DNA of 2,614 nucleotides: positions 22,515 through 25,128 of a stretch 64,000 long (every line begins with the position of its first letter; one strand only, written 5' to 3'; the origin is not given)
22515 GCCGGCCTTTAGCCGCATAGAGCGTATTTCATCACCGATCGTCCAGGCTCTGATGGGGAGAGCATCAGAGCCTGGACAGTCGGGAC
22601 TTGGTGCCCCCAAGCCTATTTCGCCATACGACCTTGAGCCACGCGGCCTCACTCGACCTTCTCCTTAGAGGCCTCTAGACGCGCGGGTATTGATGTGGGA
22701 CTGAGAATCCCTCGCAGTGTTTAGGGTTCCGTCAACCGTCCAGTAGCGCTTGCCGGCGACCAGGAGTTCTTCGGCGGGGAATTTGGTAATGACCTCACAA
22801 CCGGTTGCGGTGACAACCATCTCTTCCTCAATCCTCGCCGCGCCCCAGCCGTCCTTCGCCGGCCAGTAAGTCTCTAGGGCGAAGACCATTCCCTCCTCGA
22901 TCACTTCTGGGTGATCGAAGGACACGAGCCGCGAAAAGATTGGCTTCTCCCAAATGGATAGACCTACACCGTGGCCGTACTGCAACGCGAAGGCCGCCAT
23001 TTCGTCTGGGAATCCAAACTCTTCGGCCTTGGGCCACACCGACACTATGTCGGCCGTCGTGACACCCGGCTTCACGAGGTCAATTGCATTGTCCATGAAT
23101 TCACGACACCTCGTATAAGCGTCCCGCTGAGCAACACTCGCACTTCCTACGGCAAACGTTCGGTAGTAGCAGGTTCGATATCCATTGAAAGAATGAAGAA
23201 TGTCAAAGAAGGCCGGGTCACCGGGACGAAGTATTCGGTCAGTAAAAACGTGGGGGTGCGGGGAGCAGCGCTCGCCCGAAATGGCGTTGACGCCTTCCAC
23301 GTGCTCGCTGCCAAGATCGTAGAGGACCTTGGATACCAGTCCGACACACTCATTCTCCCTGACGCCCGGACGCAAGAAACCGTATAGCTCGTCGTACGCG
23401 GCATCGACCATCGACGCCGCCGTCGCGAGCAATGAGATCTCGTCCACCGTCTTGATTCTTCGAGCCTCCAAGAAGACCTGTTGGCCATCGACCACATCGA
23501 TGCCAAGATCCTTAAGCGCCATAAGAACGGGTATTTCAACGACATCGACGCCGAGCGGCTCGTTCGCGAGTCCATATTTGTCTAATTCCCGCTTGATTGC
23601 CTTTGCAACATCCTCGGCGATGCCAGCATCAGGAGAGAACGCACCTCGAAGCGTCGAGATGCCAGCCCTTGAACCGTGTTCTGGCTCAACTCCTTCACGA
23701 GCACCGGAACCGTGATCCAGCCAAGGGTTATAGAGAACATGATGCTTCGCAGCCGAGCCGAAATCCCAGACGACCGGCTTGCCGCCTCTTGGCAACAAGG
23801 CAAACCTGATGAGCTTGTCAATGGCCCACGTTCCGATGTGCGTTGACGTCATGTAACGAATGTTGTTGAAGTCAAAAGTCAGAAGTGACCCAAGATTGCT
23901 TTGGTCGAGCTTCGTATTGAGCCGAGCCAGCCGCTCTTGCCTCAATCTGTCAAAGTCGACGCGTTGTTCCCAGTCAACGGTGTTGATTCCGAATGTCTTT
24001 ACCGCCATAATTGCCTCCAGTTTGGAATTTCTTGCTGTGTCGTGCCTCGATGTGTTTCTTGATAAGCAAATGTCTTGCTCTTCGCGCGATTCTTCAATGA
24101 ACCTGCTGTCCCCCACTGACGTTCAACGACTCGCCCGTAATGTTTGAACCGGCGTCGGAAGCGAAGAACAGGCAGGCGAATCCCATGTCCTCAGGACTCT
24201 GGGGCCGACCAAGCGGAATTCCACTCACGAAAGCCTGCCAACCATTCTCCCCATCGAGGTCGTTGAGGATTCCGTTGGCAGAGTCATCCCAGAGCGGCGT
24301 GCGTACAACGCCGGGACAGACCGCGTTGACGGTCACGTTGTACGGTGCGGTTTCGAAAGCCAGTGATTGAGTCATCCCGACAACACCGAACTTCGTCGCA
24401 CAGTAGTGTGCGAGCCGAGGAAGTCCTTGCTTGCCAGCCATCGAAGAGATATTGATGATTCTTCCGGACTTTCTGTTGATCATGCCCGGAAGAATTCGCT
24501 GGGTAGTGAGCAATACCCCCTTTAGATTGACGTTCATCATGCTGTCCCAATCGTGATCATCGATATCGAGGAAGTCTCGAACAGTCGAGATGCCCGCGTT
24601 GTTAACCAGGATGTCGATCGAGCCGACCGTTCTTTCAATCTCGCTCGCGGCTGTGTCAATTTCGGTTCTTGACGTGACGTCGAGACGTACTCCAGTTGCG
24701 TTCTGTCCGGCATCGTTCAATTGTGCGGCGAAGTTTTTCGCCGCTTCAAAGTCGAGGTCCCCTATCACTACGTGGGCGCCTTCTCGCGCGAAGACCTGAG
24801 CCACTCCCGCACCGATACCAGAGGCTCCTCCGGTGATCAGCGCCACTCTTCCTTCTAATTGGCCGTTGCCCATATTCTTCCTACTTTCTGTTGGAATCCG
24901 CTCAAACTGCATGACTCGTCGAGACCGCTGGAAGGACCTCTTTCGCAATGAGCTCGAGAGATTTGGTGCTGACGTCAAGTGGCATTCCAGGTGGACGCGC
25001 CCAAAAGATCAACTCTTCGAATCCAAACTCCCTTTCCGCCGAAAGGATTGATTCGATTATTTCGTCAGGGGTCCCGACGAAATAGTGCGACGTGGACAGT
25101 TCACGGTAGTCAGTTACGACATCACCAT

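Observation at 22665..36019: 12-kb redox-rich operon of unknown substrate (cupin-ABC-3xMDR-VOC-LLM-SDR-M24) under an XRE-cupin regulator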

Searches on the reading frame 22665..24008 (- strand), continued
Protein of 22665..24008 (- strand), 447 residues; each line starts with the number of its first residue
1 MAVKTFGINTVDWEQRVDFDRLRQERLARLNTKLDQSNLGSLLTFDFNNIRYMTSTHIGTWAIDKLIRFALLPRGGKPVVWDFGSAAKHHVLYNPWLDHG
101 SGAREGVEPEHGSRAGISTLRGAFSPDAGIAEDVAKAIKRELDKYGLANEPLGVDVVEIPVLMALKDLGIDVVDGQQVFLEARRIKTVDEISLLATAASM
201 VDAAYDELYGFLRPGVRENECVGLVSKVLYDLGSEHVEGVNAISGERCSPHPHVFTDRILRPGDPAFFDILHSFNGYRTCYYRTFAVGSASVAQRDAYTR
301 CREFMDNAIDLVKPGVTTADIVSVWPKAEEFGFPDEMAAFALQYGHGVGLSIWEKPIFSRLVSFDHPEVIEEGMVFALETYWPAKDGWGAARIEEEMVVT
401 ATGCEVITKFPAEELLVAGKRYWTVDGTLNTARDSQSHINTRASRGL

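Call 55: search_solved_structures(query=L011:2573-3481:-, max_evalue=0.01)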
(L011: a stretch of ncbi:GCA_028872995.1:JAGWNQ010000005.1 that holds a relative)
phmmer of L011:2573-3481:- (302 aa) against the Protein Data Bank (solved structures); distinct sequences matched with E-value up to 0.01: 11.
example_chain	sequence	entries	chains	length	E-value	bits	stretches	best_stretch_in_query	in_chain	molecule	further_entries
1v70_A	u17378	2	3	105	0.00014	24.4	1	215-278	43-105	probable antibiotics synthesis protein | hypothetical protein TTHA0104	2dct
3ht1_A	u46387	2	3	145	0.00031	23.3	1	190-291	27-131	RemF protein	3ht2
8awp_A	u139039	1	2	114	0.0012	21.4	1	205-273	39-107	Cupin_2 domain-containing protein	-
8hjy_A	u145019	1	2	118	0.0016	21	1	201-271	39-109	Cupin_2 domain-containing protein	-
8awn_A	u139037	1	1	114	0.0018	20.8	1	200-273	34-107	Cupin_2 domain-containing protein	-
8awo_A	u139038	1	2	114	0.0036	19.8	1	205-273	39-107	Cupin_2 domain-containing protein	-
9jew_A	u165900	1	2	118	0.0037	19.8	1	200-271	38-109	Cupin type-2 domain-containing protein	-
5wsd_A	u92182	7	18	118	0.0054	19.2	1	200-271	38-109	Uncharacterized protein tm1459 | Cupin_2 domain-containing protein | Cupin type-2 domain-containing protein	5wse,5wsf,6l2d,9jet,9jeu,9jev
1vj2_A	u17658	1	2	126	0.0063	19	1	200-271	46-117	novel manganese-containing cupin TM1459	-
4e2g_A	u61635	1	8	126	0.0067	19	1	206-268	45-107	Cupin 2 conserved barrel domain protein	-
8hfb_A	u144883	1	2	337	0.0072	18.8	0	213-262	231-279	Quercetin 2,3-dioxygenase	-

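Call 57: search_dna_similar(query=window:22665-24008:-, collection=plasmids, mode=protein, max_evalue=1e-60, max_rows=25)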
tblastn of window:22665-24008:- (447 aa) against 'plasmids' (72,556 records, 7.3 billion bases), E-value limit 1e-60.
Records with a match: 36; places in all: 37; records where one place covers at least 80% of the query: 36.
Best place of each record, by identity: 60-80% 7; <60% 29.
By first word of the organism name: Phaeobacter 12; Halorussus 6; Streptomyces 4; Paenarthrobacter 3; Tritonibacter 3; Haladaptatus 2; Rhodococcus 1; Rhodobacteraceae 1; Pacificitalea 1; Marinovum 1; and 2 more.
By predicted mobility (MOB-suite, as given by PLSDB): non-mobilizable 26; mobilizable 5; conjugative 5.
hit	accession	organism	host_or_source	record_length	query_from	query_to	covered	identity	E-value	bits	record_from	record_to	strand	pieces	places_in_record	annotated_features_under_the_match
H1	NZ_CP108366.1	Streptomyces sp. NBC_01340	-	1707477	1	443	99%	76.8%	0e+0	726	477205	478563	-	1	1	none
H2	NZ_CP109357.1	Streptomyces sp. NBC_01562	-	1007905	1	443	99%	76.8%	0e+0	726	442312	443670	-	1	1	record has no annotation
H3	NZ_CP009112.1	Rhodococcus opacus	soil sample, Enrichment culture with ...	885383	1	445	100%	75.8%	0e+0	719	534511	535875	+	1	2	Xaa-Pro peptidase family protein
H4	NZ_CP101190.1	Paenarthrobacter ureafaciens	mixed culture,soil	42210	1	441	99%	76.3%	0e+0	710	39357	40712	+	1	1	Xaa-Pro peptidase family protein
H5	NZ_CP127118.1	Paenarthrobacter sp. R1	cell culture,sediment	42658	1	441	99%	76.3%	0e+0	710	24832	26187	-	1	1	Xaa-Pro peptidase family protein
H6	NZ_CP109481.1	Streptomyces sp. NBC_01450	-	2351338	1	441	99%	76.3%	0e+0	717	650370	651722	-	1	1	none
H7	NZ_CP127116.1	Paenarthrobacter sp. R1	cell culture,sediment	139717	5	446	99%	74.8%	0e+0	690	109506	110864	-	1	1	Xaa-Pro peptidase family protein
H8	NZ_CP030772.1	Streptomyces sp. YIM 121038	pure culture,soil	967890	7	445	98%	54.4%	1e-140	451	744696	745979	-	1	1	Xaa-Pro peptidase family protein | NAD-dependent succinate-semialdehyde dehydrogenase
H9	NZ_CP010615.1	Phaeobacter inhibens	cell culture,clam larvae aquaculture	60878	3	420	94%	56.0%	4e-149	476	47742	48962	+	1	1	Xaa-Pro peptidase family protein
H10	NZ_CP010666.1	Phaeobacter inhibens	cell culture,clam larvae aquaculture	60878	3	420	94%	56.0%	4e-149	476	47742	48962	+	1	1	Xaa-Pro peptidase family protein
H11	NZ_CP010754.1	Phaeobacter inhibens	cell culture,algae aquaculture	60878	3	420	94%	56.0%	4e-149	476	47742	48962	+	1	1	Xaa-Pro peptidase family protein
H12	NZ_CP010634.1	Phaeobacter inhibens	cell culture,clam larvae aquaculture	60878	3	420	94%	56.0%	4e-149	476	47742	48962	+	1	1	Xaa-Pro peptidase family protein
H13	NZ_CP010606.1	Phaeobacter inhibens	cell culture,clam larvae aquaculture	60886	3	420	94%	56.0%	4e-149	476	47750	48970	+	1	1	Xaa-Pro peptidase family protein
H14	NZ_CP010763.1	Phaeobacter inhibens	cell culture,clam larvae aquaculture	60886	3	420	94%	56.0%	4e-149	476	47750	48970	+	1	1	Xaa-Pro peptidase family protein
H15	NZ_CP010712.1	Phaeobacter inhibens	cell culture,algae aquaculture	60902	3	420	94%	56.0%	4e-149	476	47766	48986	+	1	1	Xaa-Pro peptidase family protein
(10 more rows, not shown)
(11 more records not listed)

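Call 58: get_annotated_region(hit=H4, flank=20000)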
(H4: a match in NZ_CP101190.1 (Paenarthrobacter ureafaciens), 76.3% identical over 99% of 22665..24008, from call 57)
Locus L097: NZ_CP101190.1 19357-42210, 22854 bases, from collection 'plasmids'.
description: Paenarthrobacter ureafaciens strain SD-1 plasmid unnamed5, complete sequence
organism: Paenarthrobacter ureafaciens (NCBI taxid 37931)
taxonomy: Bacteria; Actinomycetota; Actinomycetes; Micrococcales; Micrococcaceae; Paenarthrobacter; Paenarthrobacter ureafaciens
host: -; source: mixed culture,soil; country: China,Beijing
typing (MOB-suite, as given by PLSDB): non-mobilizable; replicon rep_cluster_1542
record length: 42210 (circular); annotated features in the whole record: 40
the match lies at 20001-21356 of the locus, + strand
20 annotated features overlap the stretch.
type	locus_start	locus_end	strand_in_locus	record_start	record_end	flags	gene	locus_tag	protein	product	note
CDS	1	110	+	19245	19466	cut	-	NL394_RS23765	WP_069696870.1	hypothetical protein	-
CDS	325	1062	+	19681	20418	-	-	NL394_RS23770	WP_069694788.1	GAF and ANTAR domain-containing protein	-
CDS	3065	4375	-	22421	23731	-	-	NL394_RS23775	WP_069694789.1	2-oxo acid dehydrogenase subunit E2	-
CDS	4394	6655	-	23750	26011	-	-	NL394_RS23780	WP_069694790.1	alpha-ketoacid dehydrogenase subunit alpha/beta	-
CDS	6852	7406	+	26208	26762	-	-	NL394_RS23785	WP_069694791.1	VOC family protein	-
CDS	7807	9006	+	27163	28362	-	-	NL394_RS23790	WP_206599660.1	oxidoreductase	-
CDS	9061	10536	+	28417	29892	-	-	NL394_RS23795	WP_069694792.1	amidase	-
CDS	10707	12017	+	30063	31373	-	-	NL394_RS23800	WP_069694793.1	ABC transporter substrate-binding protein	-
CDS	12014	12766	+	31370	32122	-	-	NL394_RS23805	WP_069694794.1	ABC transporter ATP-binding protein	-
CDS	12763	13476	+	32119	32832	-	-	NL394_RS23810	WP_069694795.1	ABC transporter ATP-binding protein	-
CDS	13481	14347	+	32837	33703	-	-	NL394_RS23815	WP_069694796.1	branched-chain amino acid ABC transporter permease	GO:0015803 - branched-chain amino acid transport [Evidence IEA]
CDS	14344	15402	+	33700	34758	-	-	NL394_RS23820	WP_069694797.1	branched-chain amino acid ABC transporter permease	GO:0015803 - branched-chain amino acid transport [Evidence IEA]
CDS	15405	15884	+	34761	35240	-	-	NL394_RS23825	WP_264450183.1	alpha/beta hydrolase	-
CDS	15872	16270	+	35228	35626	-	-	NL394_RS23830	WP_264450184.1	hypothetical protein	-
CDS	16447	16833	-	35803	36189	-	-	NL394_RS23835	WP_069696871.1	RidA family protein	-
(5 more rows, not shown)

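Call 60: get_annotated_region(hit=H3, flank=15000)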
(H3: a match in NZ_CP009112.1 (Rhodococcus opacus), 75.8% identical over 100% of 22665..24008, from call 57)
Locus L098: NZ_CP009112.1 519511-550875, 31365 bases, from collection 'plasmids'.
description: Rhodococcus opacus strain 1CP plasmid pR1CP1, complete sequence
organism: Rhodococcus opacus (NCBI taxid 37919)
taxonomy: Bacteria; Actinomycetota; Actinomycetes; Mycobacteriales; Nocardiaceae; Rhodococcus; Rhodococcus opacus
host: -; source: soil sample, Enrichment culture with 4-chlorophenol and 2,4-dichlorophenol; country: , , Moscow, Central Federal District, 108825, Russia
typing (MOB-suite, as given by PLSDB): mobilizable; relaxase MOBP
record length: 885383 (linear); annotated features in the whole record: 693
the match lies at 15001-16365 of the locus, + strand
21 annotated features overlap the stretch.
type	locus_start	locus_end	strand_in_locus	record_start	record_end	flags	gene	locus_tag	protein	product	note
CDS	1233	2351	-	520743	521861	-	-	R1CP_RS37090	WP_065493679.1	maleylacetate reductase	-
CDS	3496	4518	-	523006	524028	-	-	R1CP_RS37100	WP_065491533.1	IS110 family transposase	-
CDS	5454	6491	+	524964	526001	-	-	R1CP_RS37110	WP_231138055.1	tyrosine-type recombinase/integrase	GO:0015074 - DNA integration [Evidence IEA]; GO:0006310 - DNA recombination [Evidence IEA]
CDS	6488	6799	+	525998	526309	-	-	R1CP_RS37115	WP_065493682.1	helix-turn-helix transcriptional regulator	-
CDS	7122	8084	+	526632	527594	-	-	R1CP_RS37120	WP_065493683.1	hypothetical protein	-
CDS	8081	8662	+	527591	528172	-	-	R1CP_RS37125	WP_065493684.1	transposase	-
CDS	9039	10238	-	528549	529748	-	-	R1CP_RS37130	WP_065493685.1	NADP-dependent malic enzyme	-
CDS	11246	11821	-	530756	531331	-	-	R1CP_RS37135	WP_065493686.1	YceI family protein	-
CDS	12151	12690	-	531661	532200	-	-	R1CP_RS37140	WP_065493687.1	VOC family protein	-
CDS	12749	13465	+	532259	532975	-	-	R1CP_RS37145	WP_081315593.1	XRE family transcriptional regulator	-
CDS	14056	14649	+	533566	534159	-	-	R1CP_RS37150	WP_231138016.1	helix-turn-helix domain-containing protein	-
CDS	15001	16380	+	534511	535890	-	-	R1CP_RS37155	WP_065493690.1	Xaa-Pro peptidase family protein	GO:0006508 - proteolysis [Evidence IEA]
CDS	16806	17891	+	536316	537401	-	-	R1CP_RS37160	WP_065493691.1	hypothetical protein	-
CDS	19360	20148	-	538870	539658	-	-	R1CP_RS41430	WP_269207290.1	hypothetical protein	-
CDS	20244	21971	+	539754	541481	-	-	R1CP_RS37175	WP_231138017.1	IS1634 family transposase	-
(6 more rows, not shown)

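Call 63: get_annotated_region(hit=H9, flank=12000)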
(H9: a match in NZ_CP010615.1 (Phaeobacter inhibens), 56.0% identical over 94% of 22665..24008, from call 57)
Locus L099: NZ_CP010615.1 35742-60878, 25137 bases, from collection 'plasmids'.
description: Phaeobacter inhibens strain P92 plasmid pP92_e, complete sequence
organism: Phaeobacter inhibens (NCBI taxid 221822)
taxonomy: Bacteria; Pseudomonadota; Alphaproteobacteria; Rhodobacterales; Roseobacteraceae; Phaeobacter; Phaeobacter inhibens
host: -; source: cell culture,clam larvae aquaculture; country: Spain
typing (MOB-suite, as given by PLSDB): non-mobilizable
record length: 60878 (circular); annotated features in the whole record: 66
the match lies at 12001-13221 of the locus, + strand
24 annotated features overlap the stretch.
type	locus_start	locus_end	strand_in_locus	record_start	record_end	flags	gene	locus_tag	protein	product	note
CDS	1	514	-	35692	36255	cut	-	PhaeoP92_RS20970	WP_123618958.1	hypothetical protein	-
CDS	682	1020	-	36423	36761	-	-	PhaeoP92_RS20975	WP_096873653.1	single-stranded DNA-binding protein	-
CDS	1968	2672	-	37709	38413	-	-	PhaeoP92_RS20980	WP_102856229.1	ThuA domain-containing protein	-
CDS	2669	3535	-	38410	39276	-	-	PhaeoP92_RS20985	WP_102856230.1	NAD(P)-dependent oxidoreductase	-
CDS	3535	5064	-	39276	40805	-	-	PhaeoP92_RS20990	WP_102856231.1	sugar ABC transporter ATP-binding protein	-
CDS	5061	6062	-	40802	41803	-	-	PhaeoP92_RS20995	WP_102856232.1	ABC transporter permease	-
CDS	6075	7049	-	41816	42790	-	-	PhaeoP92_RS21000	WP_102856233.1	ABC transporter permease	-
CDS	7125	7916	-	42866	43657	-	-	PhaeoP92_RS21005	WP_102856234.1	SDR family oxidoreductase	-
CDS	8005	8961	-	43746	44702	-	-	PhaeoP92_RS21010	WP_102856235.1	sugar ABC transporter substrate-binding protein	-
CDS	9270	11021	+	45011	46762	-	-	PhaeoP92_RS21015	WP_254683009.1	extracellular solute-binding protein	-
CDS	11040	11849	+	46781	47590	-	-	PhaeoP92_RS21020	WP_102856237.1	SDR family NAD(P)-dependent oxidoreductase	-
CDS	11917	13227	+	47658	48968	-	-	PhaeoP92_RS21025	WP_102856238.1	Xaa-Pro peptidase family protein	GO:0006508 - proteolysis [Evidence IEA]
CDS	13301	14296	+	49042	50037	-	-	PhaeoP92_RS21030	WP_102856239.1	thiamine pyrophosphate-dependent dehydrogenase E1 component subunit alpha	-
CDS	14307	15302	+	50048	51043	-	-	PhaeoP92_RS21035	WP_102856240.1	alpha-ketoacid dehydrogenase subunit beta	-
CDS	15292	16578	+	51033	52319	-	-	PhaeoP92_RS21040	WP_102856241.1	biotin/lipoyl-containing protein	-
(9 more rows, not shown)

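Call 64: get_annotated_region(hit=H7, flank=14000)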
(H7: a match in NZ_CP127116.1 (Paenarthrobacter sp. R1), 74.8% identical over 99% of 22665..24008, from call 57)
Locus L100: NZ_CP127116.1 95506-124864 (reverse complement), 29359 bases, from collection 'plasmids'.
description: Paenarthrobacter sp. R1 plasmid unnamed1, complete sequence
organism: Paenarthrobacter sp. R1 (NCBI taxid 3049085)
taxonomy: Bacteria; Actinomycetota; Actinomycetes; Micrococcales; Micrococcaceae; Paenarthrobacter; Paenarthrobacter sp. R1
host: -; source: cell culture,sediment; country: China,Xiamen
typing (MOB-suite, as given by PLSDB): non-mobilizable
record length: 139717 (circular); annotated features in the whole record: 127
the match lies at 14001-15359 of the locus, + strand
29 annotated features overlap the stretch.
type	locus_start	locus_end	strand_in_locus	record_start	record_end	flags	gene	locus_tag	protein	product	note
CDS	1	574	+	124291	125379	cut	-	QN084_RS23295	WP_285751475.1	acyl-CoA dehydrogenase family protein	-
CDS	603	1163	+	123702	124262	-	-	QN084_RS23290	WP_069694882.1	YceI family protein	-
CDS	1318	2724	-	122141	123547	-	-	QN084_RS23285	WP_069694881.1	IS1380 family transposase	-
CDS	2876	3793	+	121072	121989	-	-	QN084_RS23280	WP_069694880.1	transposase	GO:0006313 - DNA transposition [Evidence IEA]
CDS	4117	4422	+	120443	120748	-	-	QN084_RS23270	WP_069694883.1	transposase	GO:0006313 - DNA transposition [Evidence IEA]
CDS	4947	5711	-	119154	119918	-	-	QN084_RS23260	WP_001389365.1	IS6-like element IS6100 family transposase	-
CDS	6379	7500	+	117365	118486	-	-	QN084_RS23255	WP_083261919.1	hypothetical protein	-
CDS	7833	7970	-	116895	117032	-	-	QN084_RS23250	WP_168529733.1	hypothetical protein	-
CDS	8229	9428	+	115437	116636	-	-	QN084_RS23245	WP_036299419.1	acyl-CoA dehydrogenase family protein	-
CDS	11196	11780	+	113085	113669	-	-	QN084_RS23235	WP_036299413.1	flavin reductase SulR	-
predicted_resistance_gene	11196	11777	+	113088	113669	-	sulR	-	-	flavin reductase SulR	predicted by amrfinderplus; class SULFONAMIDE; identity 100.0%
CDS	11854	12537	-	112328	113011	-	-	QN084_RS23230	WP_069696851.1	enoyl-CoA hydratase/isomerase family protein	-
CDS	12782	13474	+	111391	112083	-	-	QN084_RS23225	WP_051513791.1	helix-turn-helix domain-containing protein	-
CDS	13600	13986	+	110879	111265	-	-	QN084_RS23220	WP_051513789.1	RidA family protein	-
CDS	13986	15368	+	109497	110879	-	-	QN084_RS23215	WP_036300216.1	Xaa-Pro peptidase family protein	GO:0006508 - proteolysis [Evidence IEA]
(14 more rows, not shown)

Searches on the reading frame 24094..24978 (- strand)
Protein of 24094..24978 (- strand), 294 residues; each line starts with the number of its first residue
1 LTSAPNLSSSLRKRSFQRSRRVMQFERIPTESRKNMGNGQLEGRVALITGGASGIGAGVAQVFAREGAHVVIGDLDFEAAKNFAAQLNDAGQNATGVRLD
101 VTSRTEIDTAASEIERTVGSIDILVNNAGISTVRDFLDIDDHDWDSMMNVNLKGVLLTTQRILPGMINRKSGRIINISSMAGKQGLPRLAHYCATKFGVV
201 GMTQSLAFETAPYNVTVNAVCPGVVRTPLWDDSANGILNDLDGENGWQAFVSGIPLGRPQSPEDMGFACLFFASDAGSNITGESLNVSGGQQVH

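Call 4: search_protein_families(library=pfam, proteins=[window:24094-24978:-])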
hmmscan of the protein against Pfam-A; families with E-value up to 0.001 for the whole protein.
window:24094-24978:- (294 aa): 4 families
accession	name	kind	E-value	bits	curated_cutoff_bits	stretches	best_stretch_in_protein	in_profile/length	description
PF00106.31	adh_short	-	3.9e-66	222.7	26.6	1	44-232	1-189/195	short chain dehydrogenase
PF13561.12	adh_short_C2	-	5.8e-61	206.5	27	1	52-290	3-234/236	Enoyl-(Acyl carrier protein) reductase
PF08659.16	KR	-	2.5e-13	50.8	22.6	1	46-195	3-152/180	KR domain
PF23441.1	SDR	-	2e-07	31.1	27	1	44-234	8-203/258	SDR-like rossmann domain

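Call 5: search_protein_families(library=ncbifam, proteins=[window:24094-24978:-])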
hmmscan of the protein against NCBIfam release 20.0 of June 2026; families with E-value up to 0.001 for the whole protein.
window:24094-24978:- (294 aa): 235 families (the best 25 are shown)
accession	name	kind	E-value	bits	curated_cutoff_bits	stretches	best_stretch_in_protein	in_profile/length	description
NF004198.0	PRK05653.1-3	equivalog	8.1e-72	241.6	296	1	40-293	4-248/248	3-oxoacyl-ACP reductase FabG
NF005559.1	PRK07231.1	subfamily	2.3e-70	236.9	215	1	40-292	1-248/249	glucose 1-dehydrogenase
NF009466.0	PRK12826.1-2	subfamily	9e-67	225.1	222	1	43-293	3-246/248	3-oxoacyl-ACP reductase FabG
NF009093.0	PRK12429.1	subfamily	1.1e-66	224.8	258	1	40-291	2-256/259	3-hydroxybutyrate dehydrogenase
TIGR03206.1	benzo_BadH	equivalog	3.4e-66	223.2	431.2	1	42-291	2-248/250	2-hydroxycyclohexanecarboxyl-CoA dehydrogenase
NF005472.0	PRK07067.1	equivalog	7.1e-65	219.1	338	1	40-292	3-255/257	L-iditol 2-dehydrogenase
NF005309.0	PRK06841.1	subfamily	1.5e-63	214.6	286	1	40-293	12-254/255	GolD/DthD family dehydrogenase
TIGR02415.1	23BDH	subfamily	2.7e-63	213.8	304.35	1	44-291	1-251/254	acetoin reductase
TIGR01830.1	3oxo_ACP_reduc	equivalog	1.5e-62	211.5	297.75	1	46-290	1-237/239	3-oxoacyl-[acyl-carrier-protein] reductase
NF004791.0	PRK06138.1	equivalog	3.1e-62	210.1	312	1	40-292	2-250/252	SDR family oxidoreductase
TIGR01963.1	PHB_DH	subfamily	4.6e-62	209.6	307.05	1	44-292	2-253/255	3-hydroxybutyrate dehydrogenase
NF006080.0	PRK08226.1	equivalog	1e-61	208.7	356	1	39-291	2-253/263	SDR family oxidoreductase UcpA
NF009468.0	PRK12826.1-4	equivalog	1.2e-61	208.7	318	1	40-291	4-247/256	SDR family oxidoreductase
NF004818.0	PRK06172.1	equivalog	4.3e-60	203.2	336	1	40-291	4-250/253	SDR family oxidoreductase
NF004197.0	PRK05653.1-1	equivalog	8.2e-59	199.2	332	1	39-291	3-246/249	3-oxoacyl-ACP reductase FabG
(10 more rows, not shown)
